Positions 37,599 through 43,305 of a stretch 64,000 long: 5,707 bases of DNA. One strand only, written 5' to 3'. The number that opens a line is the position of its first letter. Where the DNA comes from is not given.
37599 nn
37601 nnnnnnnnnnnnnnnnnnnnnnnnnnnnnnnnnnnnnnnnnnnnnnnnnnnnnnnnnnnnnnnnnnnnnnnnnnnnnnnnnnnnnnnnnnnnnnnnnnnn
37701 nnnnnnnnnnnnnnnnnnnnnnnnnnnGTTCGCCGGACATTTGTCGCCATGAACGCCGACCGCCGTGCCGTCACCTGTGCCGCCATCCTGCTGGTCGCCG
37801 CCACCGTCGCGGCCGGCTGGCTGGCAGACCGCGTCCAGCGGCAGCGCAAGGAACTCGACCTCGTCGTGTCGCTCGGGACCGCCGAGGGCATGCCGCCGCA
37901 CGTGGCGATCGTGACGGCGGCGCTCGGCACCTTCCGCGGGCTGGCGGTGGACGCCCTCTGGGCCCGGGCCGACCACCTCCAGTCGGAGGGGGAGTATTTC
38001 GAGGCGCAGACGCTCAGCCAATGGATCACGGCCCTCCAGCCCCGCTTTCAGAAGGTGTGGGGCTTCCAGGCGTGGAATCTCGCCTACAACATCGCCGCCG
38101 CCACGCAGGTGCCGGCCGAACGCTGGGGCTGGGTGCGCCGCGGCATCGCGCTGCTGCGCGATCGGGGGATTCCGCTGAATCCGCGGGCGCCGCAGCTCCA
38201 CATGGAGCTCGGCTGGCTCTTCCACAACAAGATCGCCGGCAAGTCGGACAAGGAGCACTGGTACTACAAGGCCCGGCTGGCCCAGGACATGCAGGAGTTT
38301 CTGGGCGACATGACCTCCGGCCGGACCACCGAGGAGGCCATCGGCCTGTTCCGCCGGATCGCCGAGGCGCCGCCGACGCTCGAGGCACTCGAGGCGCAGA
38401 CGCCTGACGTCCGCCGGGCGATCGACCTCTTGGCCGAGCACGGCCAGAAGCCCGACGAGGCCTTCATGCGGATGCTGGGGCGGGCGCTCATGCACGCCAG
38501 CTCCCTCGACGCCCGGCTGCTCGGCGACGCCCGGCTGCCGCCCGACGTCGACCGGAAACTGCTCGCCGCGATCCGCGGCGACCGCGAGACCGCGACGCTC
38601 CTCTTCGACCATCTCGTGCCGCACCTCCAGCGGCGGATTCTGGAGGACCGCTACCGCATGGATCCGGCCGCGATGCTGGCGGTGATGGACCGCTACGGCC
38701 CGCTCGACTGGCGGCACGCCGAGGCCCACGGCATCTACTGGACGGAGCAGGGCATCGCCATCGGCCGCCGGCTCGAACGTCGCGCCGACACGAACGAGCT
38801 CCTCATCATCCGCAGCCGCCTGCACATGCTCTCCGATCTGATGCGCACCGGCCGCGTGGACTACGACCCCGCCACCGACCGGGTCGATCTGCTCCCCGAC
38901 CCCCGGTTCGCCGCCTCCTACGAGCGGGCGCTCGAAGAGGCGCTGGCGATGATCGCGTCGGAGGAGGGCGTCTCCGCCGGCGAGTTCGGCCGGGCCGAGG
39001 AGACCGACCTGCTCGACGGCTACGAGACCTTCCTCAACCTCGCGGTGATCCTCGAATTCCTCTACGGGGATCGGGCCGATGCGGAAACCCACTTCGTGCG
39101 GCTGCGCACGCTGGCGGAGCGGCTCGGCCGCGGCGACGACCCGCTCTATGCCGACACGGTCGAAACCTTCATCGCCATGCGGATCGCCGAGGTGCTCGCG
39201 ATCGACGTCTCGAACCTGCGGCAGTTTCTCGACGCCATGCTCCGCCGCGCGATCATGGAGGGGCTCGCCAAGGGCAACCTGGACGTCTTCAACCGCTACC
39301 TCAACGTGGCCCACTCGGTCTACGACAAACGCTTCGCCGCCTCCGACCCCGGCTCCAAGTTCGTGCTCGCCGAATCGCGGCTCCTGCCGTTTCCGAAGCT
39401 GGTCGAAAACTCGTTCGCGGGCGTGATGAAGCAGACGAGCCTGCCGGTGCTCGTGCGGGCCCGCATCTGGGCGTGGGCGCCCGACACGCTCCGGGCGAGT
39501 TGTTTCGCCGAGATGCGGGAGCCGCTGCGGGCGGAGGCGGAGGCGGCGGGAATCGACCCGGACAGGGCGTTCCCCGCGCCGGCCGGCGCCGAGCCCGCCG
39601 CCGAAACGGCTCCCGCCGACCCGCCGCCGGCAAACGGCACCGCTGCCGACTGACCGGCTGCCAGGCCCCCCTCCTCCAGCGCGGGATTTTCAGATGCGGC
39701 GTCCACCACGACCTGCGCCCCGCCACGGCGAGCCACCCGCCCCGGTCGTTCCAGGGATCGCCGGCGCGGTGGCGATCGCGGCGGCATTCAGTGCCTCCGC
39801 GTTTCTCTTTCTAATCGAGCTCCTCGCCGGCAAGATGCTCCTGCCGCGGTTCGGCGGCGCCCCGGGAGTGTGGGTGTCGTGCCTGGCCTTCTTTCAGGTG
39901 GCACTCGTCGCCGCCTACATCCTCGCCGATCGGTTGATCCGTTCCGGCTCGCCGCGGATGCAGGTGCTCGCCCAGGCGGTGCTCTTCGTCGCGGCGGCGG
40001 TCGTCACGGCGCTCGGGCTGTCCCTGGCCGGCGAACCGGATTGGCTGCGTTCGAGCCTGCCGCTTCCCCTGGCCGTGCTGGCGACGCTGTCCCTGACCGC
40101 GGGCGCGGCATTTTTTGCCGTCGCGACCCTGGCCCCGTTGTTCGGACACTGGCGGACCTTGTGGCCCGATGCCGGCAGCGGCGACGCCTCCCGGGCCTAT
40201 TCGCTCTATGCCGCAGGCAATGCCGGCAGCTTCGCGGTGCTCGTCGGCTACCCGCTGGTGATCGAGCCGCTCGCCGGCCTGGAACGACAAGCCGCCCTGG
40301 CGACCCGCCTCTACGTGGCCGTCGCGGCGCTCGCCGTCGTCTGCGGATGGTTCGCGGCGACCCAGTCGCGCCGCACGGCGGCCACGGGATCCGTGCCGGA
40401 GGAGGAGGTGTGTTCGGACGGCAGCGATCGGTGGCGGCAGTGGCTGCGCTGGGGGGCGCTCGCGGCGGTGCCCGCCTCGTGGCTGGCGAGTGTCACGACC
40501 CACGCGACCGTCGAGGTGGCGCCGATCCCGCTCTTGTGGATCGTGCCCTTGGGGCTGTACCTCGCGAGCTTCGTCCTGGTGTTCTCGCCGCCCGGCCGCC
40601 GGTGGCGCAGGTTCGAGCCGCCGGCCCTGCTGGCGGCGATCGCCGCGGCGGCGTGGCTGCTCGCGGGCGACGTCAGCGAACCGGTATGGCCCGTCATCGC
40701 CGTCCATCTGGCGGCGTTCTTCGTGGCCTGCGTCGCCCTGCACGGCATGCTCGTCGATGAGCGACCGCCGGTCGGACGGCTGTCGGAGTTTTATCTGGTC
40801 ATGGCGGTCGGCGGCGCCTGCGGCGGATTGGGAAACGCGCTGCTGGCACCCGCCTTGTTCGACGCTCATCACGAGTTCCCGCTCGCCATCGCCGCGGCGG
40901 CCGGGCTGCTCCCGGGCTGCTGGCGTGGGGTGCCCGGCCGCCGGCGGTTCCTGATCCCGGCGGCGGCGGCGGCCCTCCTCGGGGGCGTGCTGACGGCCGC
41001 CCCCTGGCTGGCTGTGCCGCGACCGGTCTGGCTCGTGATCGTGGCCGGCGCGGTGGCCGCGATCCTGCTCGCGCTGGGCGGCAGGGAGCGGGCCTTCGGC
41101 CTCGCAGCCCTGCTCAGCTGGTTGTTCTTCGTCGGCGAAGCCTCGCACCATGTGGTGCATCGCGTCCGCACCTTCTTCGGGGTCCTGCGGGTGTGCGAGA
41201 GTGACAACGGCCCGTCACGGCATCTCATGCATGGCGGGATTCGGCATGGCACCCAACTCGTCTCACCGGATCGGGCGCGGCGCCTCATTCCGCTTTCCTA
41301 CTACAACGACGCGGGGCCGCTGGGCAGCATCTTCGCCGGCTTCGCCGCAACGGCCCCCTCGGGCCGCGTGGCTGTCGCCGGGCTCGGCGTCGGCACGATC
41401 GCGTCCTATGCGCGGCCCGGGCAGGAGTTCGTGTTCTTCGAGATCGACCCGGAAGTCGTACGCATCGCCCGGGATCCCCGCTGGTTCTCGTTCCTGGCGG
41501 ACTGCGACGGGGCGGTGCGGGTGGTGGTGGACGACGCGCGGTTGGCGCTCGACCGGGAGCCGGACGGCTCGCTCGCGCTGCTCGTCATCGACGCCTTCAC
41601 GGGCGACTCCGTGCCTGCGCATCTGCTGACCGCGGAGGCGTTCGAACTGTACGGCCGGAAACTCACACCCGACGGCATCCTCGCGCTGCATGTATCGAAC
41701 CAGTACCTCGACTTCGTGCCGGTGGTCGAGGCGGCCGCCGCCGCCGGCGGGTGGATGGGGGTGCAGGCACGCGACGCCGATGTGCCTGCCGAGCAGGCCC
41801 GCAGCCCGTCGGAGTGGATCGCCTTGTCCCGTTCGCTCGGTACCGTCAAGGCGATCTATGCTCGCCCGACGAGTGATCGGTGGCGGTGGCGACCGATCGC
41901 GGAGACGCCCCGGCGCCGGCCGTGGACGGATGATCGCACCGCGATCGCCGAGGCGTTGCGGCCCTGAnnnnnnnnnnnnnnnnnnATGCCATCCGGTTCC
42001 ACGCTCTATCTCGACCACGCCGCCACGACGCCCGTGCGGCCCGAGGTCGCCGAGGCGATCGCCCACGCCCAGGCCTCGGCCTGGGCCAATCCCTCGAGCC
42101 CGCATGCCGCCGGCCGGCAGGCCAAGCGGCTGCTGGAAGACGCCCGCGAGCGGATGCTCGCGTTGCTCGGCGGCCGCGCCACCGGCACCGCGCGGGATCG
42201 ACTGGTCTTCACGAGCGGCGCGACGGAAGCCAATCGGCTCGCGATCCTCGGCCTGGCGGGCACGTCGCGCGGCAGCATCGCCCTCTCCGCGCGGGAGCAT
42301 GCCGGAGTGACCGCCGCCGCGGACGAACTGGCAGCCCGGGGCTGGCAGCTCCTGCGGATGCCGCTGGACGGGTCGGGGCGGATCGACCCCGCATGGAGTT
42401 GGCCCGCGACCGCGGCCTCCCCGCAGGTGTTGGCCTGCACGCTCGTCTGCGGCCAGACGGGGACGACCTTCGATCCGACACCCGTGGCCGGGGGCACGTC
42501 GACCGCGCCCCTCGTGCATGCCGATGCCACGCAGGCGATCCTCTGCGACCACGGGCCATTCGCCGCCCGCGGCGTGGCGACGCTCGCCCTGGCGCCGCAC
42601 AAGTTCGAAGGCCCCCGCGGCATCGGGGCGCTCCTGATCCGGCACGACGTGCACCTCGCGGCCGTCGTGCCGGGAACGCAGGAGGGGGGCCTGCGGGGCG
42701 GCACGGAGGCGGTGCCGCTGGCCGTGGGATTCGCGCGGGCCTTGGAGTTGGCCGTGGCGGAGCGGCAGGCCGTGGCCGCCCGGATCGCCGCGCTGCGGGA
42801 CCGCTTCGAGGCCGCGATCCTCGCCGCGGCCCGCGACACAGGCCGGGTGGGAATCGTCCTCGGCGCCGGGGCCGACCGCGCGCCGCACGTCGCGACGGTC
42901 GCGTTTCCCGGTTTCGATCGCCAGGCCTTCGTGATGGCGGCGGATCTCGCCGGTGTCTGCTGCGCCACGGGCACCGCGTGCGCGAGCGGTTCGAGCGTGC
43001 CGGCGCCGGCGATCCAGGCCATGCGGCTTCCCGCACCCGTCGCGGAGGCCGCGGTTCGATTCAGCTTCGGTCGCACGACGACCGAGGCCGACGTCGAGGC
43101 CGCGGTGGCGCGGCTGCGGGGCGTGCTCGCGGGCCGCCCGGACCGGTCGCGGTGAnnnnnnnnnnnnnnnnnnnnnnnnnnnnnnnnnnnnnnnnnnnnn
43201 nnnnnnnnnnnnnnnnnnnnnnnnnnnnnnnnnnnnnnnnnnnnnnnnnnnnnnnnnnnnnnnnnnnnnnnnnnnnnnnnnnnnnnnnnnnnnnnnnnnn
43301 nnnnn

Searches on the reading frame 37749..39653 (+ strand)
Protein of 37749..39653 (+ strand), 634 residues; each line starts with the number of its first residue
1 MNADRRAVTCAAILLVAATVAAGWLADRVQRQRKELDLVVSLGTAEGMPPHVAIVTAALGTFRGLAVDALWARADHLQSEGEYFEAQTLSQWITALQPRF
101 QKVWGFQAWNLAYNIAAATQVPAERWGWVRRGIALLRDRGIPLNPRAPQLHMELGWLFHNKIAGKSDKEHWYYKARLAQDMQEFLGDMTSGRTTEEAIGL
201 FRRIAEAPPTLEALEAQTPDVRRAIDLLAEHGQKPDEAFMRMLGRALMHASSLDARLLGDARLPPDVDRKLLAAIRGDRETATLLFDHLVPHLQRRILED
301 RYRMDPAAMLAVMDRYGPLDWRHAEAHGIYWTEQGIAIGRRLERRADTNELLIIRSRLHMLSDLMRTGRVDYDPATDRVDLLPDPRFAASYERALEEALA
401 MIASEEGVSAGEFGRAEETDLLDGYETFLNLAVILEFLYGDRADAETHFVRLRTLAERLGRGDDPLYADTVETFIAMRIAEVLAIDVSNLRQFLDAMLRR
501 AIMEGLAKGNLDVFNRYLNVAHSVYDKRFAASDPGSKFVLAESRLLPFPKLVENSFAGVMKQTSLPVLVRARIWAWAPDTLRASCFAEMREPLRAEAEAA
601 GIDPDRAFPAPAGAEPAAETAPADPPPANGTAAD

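Call 3: search_protein_families(library=pfam, proteins=[window:37749-39653:+], max_evalue=0.1)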
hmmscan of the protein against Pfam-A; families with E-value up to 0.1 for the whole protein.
window:37749-39653:+ (634 aa): 1 family
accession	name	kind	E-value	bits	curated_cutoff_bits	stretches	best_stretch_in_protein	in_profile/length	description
PF13424.12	TPR_12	-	0.054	14.1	30.1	0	428-470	6-47/77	Tetratricopeptide repeat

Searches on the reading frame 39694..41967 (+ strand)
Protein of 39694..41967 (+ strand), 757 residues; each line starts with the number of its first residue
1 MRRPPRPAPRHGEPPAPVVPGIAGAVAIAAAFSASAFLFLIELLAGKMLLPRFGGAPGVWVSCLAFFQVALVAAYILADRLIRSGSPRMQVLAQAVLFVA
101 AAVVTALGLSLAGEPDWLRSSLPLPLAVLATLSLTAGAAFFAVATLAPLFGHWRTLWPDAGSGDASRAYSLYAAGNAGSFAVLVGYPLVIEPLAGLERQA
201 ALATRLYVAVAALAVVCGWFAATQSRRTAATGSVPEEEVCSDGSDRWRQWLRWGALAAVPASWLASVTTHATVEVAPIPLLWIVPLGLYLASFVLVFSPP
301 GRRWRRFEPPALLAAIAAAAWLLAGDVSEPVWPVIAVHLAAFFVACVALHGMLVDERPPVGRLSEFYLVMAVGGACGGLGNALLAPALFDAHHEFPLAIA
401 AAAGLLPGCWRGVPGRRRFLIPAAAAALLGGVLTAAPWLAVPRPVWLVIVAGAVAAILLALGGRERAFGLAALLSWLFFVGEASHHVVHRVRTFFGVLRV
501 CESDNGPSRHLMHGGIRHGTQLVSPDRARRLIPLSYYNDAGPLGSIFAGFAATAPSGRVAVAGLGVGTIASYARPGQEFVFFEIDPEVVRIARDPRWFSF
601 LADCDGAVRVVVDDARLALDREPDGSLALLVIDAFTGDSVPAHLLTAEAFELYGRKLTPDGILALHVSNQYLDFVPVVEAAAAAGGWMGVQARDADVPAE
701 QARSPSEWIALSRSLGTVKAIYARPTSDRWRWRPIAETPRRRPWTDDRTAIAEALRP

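Call 3: search_protein_families(library=pfam, proteins=[window:39694-41967:+], max_evalue=0.1)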
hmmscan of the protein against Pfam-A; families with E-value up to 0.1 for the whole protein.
window:39694-41967:+ (757 aa): 2 families
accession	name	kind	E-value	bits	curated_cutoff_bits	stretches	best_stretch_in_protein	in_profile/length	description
PF13578.12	Methyltransf_24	-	0.0067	17.7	26.3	1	569-666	14-103/105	Methyltransferase domain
PF14965.11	BRI3BP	-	0.088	12.8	27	1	248-298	73-121/179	Negative regulator of p53/TP53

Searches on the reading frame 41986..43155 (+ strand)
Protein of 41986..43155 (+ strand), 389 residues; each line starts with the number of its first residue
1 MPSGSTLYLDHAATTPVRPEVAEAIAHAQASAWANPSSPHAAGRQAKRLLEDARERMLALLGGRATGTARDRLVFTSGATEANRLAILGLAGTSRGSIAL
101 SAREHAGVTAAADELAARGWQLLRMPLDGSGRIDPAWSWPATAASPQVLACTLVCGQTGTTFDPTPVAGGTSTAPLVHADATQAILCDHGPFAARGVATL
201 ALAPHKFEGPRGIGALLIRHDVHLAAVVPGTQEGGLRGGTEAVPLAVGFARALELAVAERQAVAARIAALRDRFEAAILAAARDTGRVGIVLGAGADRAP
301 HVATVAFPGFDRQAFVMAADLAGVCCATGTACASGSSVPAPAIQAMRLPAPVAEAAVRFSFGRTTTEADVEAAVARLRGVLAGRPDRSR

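Call 3: search_protein_families(library=pfam, proteins=[window:41986-43155:+], max_evalue=0.1)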
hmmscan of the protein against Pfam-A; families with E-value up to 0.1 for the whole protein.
window:41986-43155:+ (389 aa): 1 family
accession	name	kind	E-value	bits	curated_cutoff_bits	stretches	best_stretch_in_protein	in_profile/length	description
PF00266.25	Aminotran_5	-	2.5e-39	135.7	21.5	1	8-372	2-370/371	Aminotransferase class-V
